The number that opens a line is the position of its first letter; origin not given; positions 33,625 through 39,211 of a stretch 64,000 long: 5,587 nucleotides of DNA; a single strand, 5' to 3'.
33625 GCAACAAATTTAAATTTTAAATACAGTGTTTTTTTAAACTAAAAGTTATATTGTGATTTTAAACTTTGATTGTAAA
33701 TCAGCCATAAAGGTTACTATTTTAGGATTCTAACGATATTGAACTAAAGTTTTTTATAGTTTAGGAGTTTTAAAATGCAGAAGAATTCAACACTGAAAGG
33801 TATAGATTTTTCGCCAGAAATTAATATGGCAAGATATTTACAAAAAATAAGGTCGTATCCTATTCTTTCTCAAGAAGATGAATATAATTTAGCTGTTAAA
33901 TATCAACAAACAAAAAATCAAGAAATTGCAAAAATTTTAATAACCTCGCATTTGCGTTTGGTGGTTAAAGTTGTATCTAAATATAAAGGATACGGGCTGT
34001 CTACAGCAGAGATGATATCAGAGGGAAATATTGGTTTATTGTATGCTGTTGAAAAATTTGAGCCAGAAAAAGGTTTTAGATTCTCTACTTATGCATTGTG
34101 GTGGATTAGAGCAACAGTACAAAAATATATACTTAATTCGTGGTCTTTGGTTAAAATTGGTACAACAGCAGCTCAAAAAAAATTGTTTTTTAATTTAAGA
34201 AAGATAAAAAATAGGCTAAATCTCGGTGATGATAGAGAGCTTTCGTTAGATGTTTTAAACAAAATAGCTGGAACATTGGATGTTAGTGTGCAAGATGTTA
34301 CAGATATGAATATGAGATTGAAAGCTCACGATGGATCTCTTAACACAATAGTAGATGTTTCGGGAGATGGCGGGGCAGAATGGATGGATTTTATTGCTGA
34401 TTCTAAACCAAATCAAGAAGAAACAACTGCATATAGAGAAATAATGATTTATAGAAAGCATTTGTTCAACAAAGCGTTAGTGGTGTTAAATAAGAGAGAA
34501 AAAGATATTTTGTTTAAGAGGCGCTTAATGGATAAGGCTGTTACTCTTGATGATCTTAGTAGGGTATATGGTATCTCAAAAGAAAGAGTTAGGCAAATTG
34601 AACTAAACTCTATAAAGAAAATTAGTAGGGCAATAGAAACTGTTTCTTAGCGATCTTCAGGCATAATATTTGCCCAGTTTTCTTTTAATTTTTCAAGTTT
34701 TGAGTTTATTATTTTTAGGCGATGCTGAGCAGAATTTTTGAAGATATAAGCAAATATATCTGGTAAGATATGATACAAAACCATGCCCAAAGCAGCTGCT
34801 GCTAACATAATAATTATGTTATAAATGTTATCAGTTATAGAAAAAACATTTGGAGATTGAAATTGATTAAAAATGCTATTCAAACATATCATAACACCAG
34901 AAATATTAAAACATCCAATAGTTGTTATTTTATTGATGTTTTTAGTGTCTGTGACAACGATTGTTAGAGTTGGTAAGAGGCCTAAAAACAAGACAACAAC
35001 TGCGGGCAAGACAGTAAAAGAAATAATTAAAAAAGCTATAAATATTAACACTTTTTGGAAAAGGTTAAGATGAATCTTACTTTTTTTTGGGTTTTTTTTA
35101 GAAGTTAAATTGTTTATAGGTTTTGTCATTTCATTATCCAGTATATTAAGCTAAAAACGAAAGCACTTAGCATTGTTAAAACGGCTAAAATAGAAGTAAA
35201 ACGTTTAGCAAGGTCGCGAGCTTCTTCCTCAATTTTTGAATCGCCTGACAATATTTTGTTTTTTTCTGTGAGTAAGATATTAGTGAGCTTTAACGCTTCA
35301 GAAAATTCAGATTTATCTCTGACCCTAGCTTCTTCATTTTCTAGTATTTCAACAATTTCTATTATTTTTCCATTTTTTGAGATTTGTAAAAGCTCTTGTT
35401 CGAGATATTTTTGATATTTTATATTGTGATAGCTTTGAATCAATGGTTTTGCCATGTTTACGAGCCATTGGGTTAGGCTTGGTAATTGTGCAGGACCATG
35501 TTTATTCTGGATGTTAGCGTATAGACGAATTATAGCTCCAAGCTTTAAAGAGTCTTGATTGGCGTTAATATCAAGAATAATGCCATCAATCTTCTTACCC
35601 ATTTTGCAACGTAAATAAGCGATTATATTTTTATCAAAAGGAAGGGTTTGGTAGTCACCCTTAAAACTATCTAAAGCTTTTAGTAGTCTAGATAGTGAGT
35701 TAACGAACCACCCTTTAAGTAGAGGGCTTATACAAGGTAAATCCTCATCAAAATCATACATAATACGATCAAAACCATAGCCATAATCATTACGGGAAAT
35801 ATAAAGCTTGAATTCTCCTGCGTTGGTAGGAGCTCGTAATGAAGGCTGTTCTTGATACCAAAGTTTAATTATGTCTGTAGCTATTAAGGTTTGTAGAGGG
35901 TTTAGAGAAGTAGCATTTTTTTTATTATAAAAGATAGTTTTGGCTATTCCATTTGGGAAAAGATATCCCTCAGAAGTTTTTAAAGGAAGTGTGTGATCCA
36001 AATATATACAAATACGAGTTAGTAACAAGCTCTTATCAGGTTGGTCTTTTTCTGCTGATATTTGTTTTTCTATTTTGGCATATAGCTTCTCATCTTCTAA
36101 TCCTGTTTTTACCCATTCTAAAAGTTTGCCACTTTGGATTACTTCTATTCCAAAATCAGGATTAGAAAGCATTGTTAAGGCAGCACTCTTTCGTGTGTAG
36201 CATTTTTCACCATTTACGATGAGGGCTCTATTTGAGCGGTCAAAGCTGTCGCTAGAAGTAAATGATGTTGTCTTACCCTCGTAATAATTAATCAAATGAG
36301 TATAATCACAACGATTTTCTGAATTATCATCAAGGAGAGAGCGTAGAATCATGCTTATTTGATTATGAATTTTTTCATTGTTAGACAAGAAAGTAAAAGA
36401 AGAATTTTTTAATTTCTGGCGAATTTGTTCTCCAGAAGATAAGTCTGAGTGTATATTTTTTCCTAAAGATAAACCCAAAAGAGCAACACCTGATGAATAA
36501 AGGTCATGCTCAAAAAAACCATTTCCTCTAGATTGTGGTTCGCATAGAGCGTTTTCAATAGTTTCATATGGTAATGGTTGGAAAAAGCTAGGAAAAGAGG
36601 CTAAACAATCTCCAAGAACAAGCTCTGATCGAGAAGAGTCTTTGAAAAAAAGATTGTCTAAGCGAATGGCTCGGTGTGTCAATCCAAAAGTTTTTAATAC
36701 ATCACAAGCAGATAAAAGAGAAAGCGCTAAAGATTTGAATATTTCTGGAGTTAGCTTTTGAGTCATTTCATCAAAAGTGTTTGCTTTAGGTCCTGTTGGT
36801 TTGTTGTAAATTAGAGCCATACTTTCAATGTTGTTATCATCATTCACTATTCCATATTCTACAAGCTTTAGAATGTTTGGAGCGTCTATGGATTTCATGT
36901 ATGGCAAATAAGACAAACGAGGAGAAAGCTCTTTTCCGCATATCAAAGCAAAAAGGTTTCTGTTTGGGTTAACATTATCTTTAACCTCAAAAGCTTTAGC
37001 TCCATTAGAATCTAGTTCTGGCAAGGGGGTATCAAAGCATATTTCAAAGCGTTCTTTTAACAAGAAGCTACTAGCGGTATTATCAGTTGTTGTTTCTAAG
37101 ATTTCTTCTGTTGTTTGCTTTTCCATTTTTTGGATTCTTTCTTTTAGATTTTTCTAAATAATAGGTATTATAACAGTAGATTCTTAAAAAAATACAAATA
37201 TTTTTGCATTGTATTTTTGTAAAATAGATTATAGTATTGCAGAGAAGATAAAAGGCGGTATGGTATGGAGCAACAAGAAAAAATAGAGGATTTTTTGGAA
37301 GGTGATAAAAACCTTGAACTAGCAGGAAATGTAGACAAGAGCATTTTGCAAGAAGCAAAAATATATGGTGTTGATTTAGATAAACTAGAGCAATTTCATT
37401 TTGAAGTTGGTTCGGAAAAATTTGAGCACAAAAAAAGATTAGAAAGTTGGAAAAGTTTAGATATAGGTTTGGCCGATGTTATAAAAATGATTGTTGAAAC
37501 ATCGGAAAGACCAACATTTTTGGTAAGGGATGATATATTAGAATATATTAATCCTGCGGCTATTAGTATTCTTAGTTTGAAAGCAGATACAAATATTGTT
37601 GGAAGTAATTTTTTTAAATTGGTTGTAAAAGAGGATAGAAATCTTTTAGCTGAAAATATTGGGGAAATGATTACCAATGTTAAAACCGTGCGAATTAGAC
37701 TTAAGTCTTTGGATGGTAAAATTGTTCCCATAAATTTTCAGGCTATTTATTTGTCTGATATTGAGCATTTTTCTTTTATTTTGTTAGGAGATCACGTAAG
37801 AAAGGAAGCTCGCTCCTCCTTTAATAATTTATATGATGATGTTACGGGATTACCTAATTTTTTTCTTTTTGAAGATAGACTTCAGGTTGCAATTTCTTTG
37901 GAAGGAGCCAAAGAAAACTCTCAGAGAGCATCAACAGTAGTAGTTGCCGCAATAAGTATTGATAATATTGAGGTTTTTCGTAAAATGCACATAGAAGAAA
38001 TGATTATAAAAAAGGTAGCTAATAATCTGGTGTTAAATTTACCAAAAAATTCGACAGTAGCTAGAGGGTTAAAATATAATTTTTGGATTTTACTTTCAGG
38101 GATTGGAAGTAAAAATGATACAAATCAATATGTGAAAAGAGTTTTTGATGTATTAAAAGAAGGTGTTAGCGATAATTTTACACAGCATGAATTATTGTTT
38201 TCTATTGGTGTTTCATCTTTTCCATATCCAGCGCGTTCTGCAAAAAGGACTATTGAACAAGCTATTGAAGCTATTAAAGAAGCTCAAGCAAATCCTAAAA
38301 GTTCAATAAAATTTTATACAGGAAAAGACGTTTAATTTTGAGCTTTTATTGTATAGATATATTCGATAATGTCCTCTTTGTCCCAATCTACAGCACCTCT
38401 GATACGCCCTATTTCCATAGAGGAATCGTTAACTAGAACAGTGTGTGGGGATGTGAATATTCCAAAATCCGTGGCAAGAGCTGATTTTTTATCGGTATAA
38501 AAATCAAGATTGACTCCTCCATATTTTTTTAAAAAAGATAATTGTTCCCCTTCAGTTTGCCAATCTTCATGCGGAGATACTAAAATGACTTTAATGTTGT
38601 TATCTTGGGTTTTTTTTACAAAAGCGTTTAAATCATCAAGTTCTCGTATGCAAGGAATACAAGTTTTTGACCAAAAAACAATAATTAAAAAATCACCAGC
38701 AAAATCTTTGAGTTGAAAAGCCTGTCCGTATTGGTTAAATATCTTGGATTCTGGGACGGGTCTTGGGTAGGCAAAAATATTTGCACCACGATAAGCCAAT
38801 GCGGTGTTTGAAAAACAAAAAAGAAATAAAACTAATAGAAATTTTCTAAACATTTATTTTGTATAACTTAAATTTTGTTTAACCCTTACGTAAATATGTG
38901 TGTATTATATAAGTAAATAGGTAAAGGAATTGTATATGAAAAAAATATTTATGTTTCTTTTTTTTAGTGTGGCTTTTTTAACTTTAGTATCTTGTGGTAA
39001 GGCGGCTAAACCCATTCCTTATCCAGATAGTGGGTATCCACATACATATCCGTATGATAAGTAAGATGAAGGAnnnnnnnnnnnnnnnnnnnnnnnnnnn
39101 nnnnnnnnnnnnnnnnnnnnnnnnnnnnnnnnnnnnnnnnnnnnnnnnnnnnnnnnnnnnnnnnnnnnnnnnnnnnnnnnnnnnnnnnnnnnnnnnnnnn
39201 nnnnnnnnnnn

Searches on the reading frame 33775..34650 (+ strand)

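Call 50: search_protein_families(library=pfam, proteins=[window:33775-34650:+], max_evalue=0.001)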
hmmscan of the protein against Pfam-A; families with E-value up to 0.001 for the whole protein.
window:33775-34650:+ (291 aa): 4 families
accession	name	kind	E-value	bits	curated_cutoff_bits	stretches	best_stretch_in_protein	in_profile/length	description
PF04542.20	Sigma70_r2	-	2e-17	63.2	24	1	55-121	1-67/71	Sigma-70 region 2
PF04545.22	Sigma70_r4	-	3.1e-09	36.6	24.1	1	234-283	1-48/50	Sigma-70, region 4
PF00140.25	Sigma70_r1_2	-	0.00012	22.4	22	1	20-45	5-30/34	Sigma-70 factor, region 1.2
PF13443.12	HTH_26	-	0.00048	20.7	22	0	154-176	36-58/63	Cro/C1-type HTH DNA-binding domain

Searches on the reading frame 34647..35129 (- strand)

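Call 4: search_protein_families(library=pfam, proteins=[window:34647-35129:-], max_evalue=0.01)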
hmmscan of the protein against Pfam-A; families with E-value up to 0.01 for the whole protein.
window:34647-35129:- (160 aa): 2 families
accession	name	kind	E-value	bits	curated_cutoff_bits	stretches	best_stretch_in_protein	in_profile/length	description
PF19226.5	DisA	-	0.0032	17.2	27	1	76-140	274-338/366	DisA glycoprotein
PF09843.14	DUF2070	-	0.0046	15.8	30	1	2-122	55-174/561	Predicted membrane protein (DUF2070)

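Call 6: search_protein_families(library=ncbifam, proteins=[window:34647-35129:-], max_evalue=0.01)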
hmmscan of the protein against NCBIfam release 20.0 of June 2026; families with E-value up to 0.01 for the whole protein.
window:34647-35129:- (160 aa): 0 families

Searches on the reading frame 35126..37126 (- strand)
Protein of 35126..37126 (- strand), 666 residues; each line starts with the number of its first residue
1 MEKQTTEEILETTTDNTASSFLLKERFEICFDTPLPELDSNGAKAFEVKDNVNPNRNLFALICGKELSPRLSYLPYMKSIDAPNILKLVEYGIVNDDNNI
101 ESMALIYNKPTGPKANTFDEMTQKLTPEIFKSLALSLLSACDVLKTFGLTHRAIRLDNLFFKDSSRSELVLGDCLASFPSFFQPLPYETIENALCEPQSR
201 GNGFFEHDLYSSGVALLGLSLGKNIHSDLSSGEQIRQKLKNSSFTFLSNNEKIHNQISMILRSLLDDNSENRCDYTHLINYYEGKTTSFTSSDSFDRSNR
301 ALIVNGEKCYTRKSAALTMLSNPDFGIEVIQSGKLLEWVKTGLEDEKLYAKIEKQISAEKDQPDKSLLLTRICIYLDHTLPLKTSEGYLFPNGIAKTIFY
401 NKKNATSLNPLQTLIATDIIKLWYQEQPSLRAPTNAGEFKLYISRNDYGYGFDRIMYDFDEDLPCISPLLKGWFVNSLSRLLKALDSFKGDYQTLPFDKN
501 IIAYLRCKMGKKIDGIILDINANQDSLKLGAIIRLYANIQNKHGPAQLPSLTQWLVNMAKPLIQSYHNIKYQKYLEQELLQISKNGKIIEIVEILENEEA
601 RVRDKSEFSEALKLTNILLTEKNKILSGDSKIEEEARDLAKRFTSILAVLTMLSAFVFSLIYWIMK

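Call 4: search_protein_families(library=pfam, proteins=[window:35126-37126:-], max_evalue=0.01)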
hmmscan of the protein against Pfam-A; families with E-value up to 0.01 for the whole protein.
window:35126-37126:- (666 aa): 1 family
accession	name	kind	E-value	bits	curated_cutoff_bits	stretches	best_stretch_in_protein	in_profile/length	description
PF00069.31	Pkinase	-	2.8e-05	24.1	31.7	0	76-164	51-134/263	Protein kinase domain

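Call 5: search_protein_families(library=padloc, proteins=[window:35126-37126:-], max_evalue=0.01)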
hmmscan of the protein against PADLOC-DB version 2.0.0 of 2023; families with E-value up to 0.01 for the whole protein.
window:35126-37126:- (666 aa): 4 families
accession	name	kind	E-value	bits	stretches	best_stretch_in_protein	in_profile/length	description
PDLC03920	MkoA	-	6.9e-09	32.6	1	81-370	69-358/1112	-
PDLC04138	mad6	-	4.5e-05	20.5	1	77-173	106-196/659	mads_6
PDLC04042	PD-T4-6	-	0.0074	14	0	207-273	193-259/292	-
PDLC04053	PD-T4-6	-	0.0079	13.7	0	79-164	65-146/311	-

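Call 6: search_protein_families(library=ncbifam, proteins=[window:35126-37126:-], max_evalue=0.01)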
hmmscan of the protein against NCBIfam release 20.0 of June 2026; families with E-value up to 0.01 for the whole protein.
window:35126-37126:- (666 aa): 0 families

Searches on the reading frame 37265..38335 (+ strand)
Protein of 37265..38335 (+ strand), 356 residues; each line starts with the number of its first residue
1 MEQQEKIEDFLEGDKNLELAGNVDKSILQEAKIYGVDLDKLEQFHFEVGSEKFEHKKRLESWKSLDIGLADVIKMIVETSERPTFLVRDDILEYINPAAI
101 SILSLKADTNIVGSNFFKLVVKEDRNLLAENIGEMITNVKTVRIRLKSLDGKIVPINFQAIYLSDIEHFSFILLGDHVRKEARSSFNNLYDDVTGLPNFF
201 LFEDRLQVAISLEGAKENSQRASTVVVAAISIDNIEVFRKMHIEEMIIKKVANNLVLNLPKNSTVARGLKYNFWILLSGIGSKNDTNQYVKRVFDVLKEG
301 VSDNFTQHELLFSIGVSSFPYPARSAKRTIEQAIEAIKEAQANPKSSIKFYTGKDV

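Call 4: search_protein_families(library=pfam, proteins=[window:37265-38335:+], max_evalue=0.01)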
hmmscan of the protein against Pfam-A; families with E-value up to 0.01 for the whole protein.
window:37265-38335:+ (356 aa): 3 families
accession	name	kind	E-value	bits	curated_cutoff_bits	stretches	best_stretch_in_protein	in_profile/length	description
PF00990.26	GGDEF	-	1.9e-10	41.2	23.8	1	189-345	2-159/161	Diguanylate cyclase, GGDEF domain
PF13426.13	PAS_9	-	7.5e-05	23.4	27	1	89-171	10-94/103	PAS domain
PF00989.32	PAS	-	0.00076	19.9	22.6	1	76-167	6-100/113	PAS fold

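Call 5: search_protein_families(library=padloc, proteins=[window:37265-38335:+], max_evalue=0.01)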
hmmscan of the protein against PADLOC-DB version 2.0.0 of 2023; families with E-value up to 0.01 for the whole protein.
window:37265-38335:+ (356 aa): 0 families

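Call 6: search_protein_families(library=ncbifam, proteins=[window:37265-38335:+], max_evalue=0.01)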
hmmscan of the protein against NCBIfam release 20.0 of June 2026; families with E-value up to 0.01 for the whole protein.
window:37265-38335:+ (356 aa): 6 families
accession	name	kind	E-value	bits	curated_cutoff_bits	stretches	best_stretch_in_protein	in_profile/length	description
NF045675.1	PhdiestaseDibA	equivalog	9.2e-13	47.4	980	1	188-352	203-365/623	phosphodiesterase DibA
NF047874.1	MASE3_PAS_HK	subfamily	1.9e-08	33.6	560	1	70-176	264-373/655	MASE3 domain-containing sensor histidine kinase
NF053781.1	cdiGMPphdstlr2612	equivalog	1.8e-05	22.6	1600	1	90-340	735-991/1268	Tlr1612 family c-di-GMP phosphodiesterase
NF038266.1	diguan_SiaD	equivalog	4e-05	23.1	290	1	190-343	96-247/252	biofilm regulation diguanylate cyclase SiaD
NF007423.1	PRK09966.1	equivalog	0.00016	20.7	325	1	188-333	239-382/390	diguanylate cyclase DgcN/YfiN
TIGR00254.1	GGDEF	domain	0.00033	20.4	37.4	1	189-348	6-164/168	diguanylate cyclase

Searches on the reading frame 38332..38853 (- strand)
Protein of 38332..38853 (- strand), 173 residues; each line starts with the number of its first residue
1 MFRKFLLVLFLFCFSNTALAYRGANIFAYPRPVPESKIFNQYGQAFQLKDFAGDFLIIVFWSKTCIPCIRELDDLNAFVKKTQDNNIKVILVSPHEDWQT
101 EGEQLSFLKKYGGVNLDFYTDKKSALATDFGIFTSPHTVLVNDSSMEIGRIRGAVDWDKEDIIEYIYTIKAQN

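Call 4: search_protein_families(library=pfam, proteins=[window:38332-38853:-], max_evalue=0.01)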
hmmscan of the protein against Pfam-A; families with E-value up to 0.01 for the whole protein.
window:38332-38853:- (173 aa): 4 families
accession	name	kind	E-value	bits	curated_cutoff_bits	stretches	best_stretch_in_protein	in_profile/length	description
PF00578.27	AhpC-TSA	-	4.7e-16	59.3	26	1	32-142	4-116/124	AhpC/TSA family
PF08534.16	Redoxin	-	5.1e-13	49.5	26.6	1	32-157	5-138/148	Redoxin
PF13905.12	Thioredoxin_8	-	2e-10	41.3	27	1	54-147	2-93/94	Thioredoxin-like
PF13098.12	Thioredoxin_2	-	3.3e-06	27.8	27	1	54-156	6-96/104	Thioredoxin-like domain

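Call 6: search_protein_families(library=ncbifam, proteins=[window:38332-38853:-], max_evalue=0.01)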
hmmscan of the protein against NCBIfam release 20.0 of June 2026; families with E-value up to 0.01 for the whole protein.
window:38332-38853:- (173 aa): 8 families
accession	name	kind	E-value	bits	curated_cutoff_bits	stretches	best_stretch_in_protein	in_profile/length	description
NF047696.1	ThlDiSintTplARhiz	equivalog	1.6e-17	64.1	230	1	28-167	72-213/219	thiol:disulfide interchange protein TlpA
NF002854.0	PRK03147.1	subfamily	2.2e-11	43.9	170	1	29-172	38-175/176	thiol-disulfide oxidoreductase ResA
NF041202.1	StoA_CxxC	exception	2.8e-07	30.6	210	1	53-144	52-141/163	endospore biogenesis thiol-disulfide oxidoreductase StoA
NF040769.1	SelL_rel_redox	subfamily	2.1e-06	27.5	120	1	32-142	2-110/173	SelL-related redox protein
TIGR00385.1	dsbE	subfamily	5.2e-06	26.2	123.15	1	51-151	60-154/173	DsbE family thiol:disulfide interchange protein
NF006960.0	PRK09437.1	equivalog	3.8e-05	23.7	140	1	33-134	10-107/156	thioredoxin-dependent thiol peroxidase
NF010625.0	PRK14018.1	equivalog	0.0002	20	522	1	57-146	60-151/521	bifunctional peptide-methionine (S)-S-oxide reductase MsrA/peptide-methionine (R)-S-oxide reductase MsrB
NF011941.0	PRK15412.1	equivalog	0.00035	20.2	359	1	39-157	53-163/185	thiol:disulfide interchange protein DsbE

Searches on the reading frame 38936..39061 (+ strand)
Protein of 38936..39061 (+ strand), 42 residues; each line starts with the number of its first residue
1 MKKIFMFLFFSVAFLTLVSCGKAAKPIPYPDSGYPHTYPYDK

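Call 31: search_protein_families(library=pfam, proteins=[window:38936-39061:+], max_evalue=10)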
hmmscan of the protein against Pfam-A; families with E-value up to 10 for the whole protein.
seq(42 aa): 1 family
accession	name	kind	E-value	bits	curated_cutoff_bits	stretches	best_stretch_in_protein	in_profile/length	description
PF22861.1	GEO12453p1-like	-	0.76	11.4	32.2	1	6-29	1-23/74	GEO12453p1-like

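Call 67: find_homologous_proteins(query=A4, max_evalue=0.001)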
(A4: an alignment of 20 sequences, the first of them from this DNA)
Query A4 (20 sequences) (42 aa, profile of the alignment): 334 proteins with E <= 0.001 among 3580 candidates; the best 120 are listed.
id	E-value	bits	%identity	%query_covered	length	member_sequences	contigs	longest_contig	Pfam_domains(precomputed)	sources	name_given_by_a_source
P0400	4.9e-18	82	58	57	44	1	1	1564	-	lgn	-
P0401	1.2e-17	81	53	90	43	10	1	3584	-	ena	-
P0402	1.7e-17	80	46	88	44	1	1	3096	-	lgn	-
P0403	4.2e-17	79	43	88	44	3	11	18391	-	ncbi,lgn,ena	-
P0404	4.4e-17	79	53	90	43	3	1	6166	-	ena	-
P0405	6.9e-17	79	47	98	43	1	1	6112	-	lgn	-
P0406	9.4e-17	78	43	88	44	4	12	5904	-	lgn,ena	-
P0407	1.7e-16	77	76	50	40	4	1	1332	-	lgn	-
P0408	1.8e-16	77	49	93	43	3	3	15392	-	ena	-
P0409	2.0e-16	77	56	93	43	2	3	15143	-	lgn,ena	-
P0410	2.1e-16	77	47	81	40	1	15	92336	-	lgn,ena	-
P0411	2.1e-16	77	49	93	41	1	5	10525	-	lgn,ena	-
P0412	2.4e-16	77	47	90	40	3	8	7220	-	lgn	-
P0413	2.7e-16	77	47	81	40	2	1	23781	-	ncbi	-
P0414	3.0e-16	76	50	81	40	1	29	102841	-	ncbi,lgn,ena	-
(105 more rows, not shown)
